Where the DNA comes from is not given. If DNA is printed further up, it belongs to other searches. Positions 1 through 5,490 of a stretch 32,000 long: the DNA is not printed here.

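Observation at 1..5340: Giant GHKL-ATPase / DUF3883 protein missing from the ORF track, next to a mobile island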

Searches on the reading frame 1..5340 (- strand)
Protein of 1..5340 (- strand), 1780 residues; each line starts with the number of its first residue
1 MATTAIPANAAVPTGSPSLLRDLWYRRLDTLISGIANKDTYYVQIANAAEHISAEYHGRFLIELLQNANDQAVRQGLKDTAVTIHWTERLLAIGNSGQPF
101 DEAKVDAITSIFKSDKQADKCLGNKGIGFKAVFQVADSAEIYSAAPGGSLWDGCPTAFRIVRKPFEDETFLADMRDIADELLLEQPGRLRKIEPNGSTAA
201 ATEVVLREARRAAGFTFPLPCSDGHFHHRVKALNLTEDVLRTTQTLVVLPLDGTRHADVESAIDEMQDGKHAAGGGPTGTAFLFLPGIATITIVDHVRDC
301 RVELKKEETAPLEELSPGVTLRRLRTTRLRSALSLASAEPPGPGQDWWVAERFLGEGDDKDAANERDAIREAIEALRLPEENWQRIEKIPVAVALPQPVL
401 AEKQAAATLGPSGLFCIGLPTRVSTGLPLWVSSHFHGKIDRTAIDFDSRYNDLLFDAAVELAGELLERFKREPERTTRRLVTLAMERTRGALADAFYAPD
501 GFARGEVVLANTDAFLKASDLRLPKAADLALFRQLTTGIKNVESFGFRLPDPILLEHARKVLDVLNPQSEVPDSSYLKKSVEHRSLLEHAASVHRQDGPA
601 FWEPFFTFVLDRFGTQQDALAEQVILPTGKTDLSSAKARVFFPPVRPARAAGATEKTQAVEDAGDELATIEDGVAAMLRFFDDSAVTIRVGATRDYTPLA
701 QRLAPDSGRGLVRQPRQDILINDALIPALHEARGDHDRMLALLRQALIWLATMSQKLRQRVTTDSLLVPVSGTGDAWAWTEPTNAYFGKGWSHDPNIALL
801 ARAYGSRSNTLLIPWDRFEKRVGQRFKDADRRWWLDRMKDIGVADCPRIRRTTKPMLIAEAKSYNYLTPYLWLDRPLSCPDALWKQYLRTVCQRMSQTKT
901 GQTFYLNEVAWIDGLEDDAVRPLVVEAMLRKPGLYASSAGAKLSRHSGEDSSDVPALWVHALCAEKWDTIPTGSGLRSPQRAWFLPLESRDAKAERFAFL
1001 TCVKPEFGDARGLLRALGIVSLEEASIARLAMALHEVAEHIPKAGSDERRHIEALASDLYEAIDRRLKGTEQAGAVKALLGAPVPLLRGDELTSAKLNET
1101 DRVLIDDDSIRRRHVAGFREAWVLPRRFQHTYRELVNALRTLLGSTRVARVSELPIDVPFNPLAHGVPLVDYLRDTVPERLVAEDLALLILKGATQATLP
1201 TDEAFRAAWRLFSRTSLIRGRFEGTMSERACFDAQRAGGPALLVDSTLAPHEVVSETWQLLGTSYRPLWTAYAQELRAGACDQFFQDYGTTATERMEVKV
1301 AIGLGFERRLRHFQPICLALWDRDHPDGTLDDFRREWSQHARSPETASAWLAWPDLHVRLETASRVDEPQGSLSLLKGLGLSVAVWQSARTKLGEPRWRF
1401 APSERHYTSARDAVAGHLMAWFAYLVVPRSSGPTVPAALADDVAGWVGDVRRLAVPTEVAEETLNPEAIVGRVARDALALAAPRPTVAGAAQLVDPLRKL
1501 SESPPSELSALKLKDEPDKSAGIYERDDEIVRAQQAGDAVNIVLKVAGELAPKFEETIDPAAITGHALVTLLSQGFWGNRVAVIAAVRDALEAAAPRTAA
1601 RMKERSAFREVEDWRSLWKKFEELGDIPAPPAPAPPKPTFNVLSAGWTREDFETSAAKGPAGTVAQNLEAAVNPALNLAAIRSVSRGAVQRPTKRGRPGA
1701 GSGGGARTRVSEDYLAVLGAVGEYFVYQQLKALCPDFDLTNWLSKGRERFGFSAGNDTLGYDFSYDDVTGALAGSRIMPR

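Call 4: search_protein_families(library=pfam, proteins=[window:1-5340:-], max_evalue=1)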
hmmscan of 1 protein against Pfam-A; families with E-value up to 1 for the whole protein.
window:1-5340:- (1780 aa): 1 family
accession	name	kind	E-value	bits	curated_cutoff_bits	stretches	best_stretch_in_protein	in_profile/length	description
PF25794.1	SACS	-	0.00044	20.6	32.8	1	86-144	63-121/247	Sacsin domain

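Call 5: search_protein_families(library=ncbifam, proteins=[window:1-5340:-], max_evalue=1)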
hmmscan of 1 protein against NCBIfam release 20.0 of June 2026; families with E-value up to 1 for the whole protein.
window:1-5340:- (1780 aa): 3 families
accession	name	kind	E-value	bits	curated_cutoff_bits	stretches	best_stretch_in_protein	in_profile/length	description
NF047352.1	P_loop_sacsin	domain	6.2e-19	68.2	50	1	59-142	2-80/80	sacsin N-terminal ATP-binding-like domain-containing protein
TIGR01791.2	CM_archaeal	equivalog_domain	0.035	14.1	66.95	1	1048-1093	4-50/83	chorismate mutase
NF050001.1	restrict_BbrUII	equivalog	0.33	9.4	550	1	114-148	85-119/659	BbrUII/HgiDII family restriction enzyme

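Call 6: search_protein_families(library=padloc, proteins=[window:1-5340:-], max_evalue=1)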
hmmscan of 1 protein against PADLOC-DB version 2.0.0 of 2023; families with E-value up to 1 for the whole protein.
window:1-5340:- (1780 aa): 9 families
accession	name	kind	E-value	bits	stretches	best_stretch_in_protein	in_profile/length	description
PDLC03966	TmtA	-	8e-78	260.6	1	21-1065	7-1012/1655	-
PDLC03971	TmtA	-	2.1e-71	239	2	19-1404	16-1368/1782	-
PDLC03964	TmtA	-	4.8e-41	138.9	3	38-482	27-370/1538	-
PDLC03965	TmtA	-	5e-28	95.7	3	53-144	26-115/1370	-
PDLC03972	TmtA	-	5.9e-26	88.9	2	43-144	24-128/1302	-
PDLC03970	TmtA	-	1.2e-16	57.9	2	49-138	56-137/1552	-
PDLC03969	TmtA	-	8.9e-09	31.5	2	405-462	278-336/1563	-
PDLC03967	TmtA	-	0.006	13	1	49-106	31-85/1063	-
PDLC03485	REase_II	-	0.083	9.3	1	120-162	91-127/611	Type II restriction enzyme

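Call 9: find_homologous_proteins(query=window:1-5340:-)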
Query window:1-5340:- (1780 aa): 147 proteins with E <= 0.001 among 8000 candidates; the best 120 are listed.
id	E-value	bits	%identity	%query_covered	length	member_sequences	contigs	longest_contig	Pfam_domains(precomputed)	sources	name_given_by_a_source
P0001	0.0e+0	4045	100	100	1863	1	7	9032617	PF13020.13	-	-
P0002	0.0e+0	2541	65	100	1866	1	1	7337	PF13020.13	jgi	jgi:hypothetical protein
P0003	0.0e+0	2387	61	100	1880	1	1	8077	PF13020.13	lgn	-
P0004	0.0e+0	2361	60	99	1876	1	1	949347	PF13020.13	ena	-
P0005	0.0e+0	2314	60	99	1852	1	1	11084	PF13020.13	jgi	jgi:hypothetical protein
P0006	0.0e+0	2287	59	99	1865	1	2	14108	PF13020.13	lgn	-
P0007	0.0e+0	2205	60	94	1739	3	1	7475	-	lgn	-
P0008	0.0e+0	2174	56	100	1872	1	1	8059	-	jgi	jgi:hypothetical protein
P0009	0.0e+0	2163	56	100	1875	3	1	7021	PF13020.13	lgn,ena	-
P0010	0.0e+0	2160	56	99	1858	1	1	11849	PF13020.13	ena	-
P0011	0.0e+0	2152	55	100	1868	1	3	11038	-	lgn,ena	-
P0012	0.0e+0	2131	55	100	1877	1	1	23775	PF13020.13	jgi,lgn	jgi:hypothetical protein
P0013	0.0e+0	2079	55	99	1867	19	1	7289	PF13020.13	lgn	-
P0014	0.0e+0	2076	54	99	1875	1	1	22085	PF13020.13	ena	-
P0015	0.0e+0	2074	54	99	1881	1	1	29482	PF13020.13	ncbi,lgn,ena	-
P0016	0.0e+0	2065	55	99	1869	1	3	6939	PF13020.13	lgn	-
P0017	0.0e+0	2062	54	100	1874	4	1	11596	PF13020.13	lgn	-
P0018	0.0e+0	2060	55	100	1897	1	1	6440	PF13020.13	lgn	-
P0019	0.0e+0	2060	54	100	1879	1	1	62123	PF13020.13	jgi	jgi:hypothetical protein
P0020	0.0e+0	2048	54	100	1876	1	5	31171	PF13020.13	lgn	-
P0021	0.0e+0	2044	53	100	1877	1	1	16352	PF13020.13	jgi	jgi:hypothetical protein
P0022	0.0e+0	2033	54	100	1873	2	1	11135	PF13020.13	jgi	-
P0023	0.0e+0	2032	53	100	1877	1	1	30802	PF13020.13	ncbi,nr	ncbi:MAG: DUF3883 domain-containing protein [Syntrophaceae bacterium]|nr:DUF3883 domain-containing p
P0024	0.0e+0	2029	53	99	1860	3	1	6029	PF13020.13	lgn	-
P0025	0.0e+0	2028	53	100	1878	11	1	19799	PF13020.13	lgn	-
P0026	0.0e+0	2025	54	100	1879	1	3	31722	PF13020.13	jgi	jgi:hypothetical protein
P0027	0.0e+0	2016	53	99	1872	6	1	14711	PF13020.13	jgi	-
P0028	0.0e+0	2001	53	100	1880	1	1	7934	PF13020.13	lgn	-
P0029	0.0e+0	1990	53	99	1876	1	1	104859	PF13020.13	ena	-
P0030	0.0e+0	1984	53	100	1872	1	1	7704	PF13020.13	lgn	-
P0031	0.0e+0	1984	52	99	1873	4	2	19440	PF13020.13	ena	-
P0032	0.0e+0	1968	52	99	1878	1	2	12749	PF13020.13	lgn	-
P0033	0.0e+0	1960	52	99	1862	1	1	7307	PF13020.13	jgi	jgi:hypothetical protein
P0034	0.0e+0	1941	51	99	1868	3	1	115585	-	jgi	jgi:hypothetical protein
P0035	0.0e+0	1937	51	100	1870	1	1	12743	PF13020.13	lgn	-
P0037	0.0e+0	1877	50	99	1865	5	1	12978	PF13020.13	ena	-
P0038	0.0e+0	1850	51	99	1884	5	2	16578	PF13020.13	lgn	-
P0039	0.0e+0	1845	50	99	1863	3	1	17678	PF13020.13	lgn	-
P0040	0.0e+0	1800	48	99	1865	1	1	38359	PF13020.13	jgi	jgi:hypothetical protein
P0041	0.0e+0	1771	48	99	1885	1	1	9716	PF13020.13,PF25794.2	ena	-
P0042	0.0e+0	1700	52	87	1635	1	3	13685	PF13020.13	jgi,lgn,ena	-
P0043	0.0e+0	1656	54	80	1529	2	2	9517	PF13020.13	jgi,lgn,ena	-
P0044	0.0e+0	1398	40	100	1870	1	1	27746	PF13020.13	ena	-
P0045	0.0e+0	1380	40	100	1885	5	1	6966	PF13020.13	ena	-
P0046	0.0e+0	1365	40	99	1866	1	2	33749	PF13020.13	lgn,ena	-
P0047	0.0e+0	1297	40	99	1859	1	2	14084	PF13020.13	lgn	-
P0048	0.0e+0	1291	37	100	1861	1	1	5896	PF13020.13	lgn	-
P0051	1.2e-285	969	33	99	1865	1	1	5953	PF13020.13,PF25794.2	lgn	-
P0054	6.3e-276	937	34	99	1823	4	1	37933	PF13020.13,PF25794.2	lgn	-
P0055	2.8e-270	918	34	99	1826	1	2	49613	PF13020.13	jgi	jgi:hypothetical protein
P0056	2.9e-269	915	33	99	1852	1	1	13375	PF13020.13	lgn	-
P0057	1.2e-267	910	33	99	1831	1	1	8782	PF13020.13,PF25794.2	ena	-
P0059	1.6e-264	899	33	99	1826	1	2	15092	PF13020.13,PF25794.2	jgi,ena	-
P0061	2.3e-260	886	33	99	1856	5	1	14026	PF13020.13,PF25794.2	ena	-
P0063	2.1e-257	876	32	99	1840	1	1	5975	PF13020.13,PF25794.2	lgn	-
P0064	3.3e-257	875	33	98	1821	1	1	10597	PF13020.13,PF25794.2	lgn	-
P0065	3.4e-254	865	34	99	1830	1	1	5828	PF13020.13,PF25794.2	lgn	-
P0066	8.3e-254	864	34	99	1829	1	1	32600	PF13020.13,PF25794.2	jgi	jgi:hypothetical protein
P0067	1.1e-253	863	33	99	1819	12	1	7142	PF13020.13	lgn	-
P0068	2.1e-253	862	32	99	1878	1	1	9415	PF13020.13,PF25794.2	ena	-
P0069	8.1e-248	844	33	98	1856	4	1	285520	PF13020.13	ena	-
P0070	3.1e-245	835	32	99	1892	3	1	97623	PF13020.13,PF25794.2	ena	-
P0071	2.9e-244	832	32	99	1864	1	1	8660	PF13020.13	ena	-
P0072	4.8e-244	831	32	99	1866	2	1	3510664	PF13020.13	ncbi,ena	-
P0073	8.9e-244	831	33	99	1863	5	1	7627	PF13020.13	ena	-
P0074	2.4e-243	829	33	99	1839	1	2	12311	PF13020.13,PF25794.2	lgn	-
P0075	3.3e-243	829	33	99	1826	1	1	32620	PF13020.13,PF25794.2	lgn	-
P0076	9.9e-243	827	32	99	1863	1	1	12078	PF13020.13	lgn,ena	-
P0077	1.8e-241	823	32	99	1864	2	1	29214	PF13020.13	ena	-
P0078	1.1e-240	820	32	99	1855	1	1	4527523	PF13020.13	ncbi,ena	-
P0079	3.8e-240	819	33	99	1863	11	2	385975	PF13020.13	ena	-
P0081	2.6e-239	816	32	99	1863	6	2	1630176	PF13020.13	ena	-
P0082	2.9e-238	812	32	99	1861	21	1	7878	PF13020.13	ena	-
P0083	1.9e-236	806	33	97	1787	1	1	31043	PF13020.13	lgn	-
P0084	3.1e-235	802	32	98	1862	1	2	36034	PF13020.13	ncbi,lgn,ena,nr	ncbi:MAG: DUF3883 domain-containing protein [Rhodospirillaceae bacterium]|nr:DUF3883 domain-containi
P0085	3.9e-235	802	32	99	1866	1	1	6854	PF13020.13,PF25794.2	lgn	-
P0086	1.0e-234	800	31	99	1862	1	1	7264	PF13020.13,PF25794.2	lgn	-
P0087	1.1e-234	800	32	99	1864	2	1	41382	PF13020.13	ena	-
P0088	6.4e-234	798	32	99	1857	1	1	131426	PF13020.13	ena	-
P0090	6.6e-233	794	30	99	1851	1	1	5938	PF13020.13,PF25794.2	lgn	-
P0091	1.6e-232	793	32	98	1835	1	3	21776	PF13020.13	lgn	-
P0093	1.0e-219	751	31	99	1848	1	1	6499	PF13020.13,PF25794.2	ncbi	-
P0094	3.1e-219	749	31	99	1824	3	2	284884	PF13020.13,PF25794.2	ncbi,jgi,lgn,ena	jgi:hypothetical protein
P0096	1.9e-218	747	32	99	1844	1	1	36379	PF13020.13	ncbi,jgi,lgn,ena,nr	ncbi:MAG TPA: DUF3883 domain-containing protein [Gemmatimonadaceae bacterium]|nr:DUF3883 domain-cont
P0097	1.2e-216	741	33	99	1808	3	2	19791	PF13020.13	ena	-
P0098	3.4e-215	736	29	99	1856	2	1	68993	PF13020.13,PF25794.2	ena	-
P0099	6.5e-214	732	32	99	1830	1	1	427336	PF13020.13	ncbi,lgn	-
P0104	1.3e-199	684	30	98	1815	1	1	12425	PF13020.13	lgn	-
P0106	8.3e-192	658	30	97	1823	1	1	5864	PF13020.13,PF25794.2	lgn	-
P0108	5.8e-190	652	30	99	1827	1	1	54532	PF13020.13,PF25794.2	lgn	-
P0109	4.1e-185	636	30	98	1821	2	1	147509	PF13020.13,PF25794.2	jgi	jgi:hypothetical protein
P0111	8.2e-182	625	30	99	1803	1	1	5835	PF13020.13,PF25794.2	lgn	-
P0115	6.7e-160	552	30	99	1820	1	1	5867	PF13020.13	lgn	-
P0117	9.0e-152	526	31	99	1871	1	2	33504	PF13020.13,PF25794.2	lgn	-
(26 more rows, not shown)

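Call 11: search_protein_families(library=pfam, proteins=[P0001], max_evalue=1)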
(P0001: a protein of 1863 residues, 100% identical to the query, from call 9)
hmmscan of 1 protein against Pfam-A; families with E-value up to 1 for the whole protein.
P0001 (1863 aa): 2 families
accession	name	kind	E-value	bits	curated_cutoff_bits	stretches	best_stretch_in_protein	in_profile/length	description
PF13020.12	NOV_C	-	1.9e-07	31.5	22.1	1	1757-1832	27-88/91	Protein NO VEIN, C-terminal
PF25794.1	SACS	-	0.00049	20.4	32.8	1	86-144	63-121/247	Sacsin domain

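Call 12: find_encoding_contigs(protein=P0001, flank=10000, max_places=6)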
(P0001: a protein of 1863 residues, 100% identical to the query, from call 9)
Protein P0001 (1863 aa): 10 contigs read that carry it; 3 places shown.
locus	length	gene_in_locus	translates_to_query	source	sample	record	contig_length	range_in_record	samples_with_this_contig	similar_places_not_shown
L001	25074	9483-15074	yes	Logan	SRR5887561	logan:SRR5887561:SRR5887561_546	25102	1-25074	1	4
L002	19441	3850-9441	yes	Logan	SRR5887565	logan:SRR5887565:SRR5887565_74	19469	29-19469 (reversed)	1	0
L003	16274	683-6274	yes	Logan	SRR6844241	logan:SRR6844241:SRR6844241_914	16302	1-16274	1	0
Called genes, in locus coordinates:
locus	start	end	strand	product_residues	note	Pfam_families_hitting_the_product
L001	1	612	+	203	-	?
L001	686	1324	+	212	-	-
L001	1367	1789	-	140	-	-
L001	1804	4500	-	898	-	PF08751:TrwC, PF13604:AAA_30, PF01443:Viral_helicase1, PF13245:AAA_19, PF22232:TraI_hel_assoc_N (weak), PF13538:UvrD_C_2 (weak)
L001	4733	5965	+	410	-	PF17761:DUF1016_N, PF06250:YhcG_C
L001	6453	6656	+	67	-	-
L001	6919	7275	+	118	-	-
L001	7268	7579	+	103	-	PF03693:ParD_antitoxin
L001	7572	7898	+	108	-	PF05016:ParE_toxin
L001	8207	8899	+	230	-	-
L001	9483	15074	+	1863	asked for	PF13020:NOV_C (weak)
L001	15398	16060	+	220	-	PF01656:CbiA, PF07015:VirC1 (weak), PF09140:MipZ (weak), PF13614:AAA_31 (weak)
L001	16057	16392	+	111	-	-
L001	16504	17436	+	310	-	PF10134:RPA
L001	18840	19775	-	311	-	PF02511:Thy1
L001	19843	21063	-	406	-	PF00145:DNA_methylase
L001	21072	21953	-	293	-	-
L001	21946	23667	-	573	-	PF24389:ORC-CDC6-like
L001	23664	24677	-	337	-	PF24391:HD-CE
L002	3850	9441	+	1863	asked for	PF13020:NOV_C (weak)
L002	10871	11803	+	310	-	PF10134:RPA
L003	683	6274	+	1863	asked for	PF13020:NOV_C (weak)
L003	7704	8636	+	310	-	PF10134:RPA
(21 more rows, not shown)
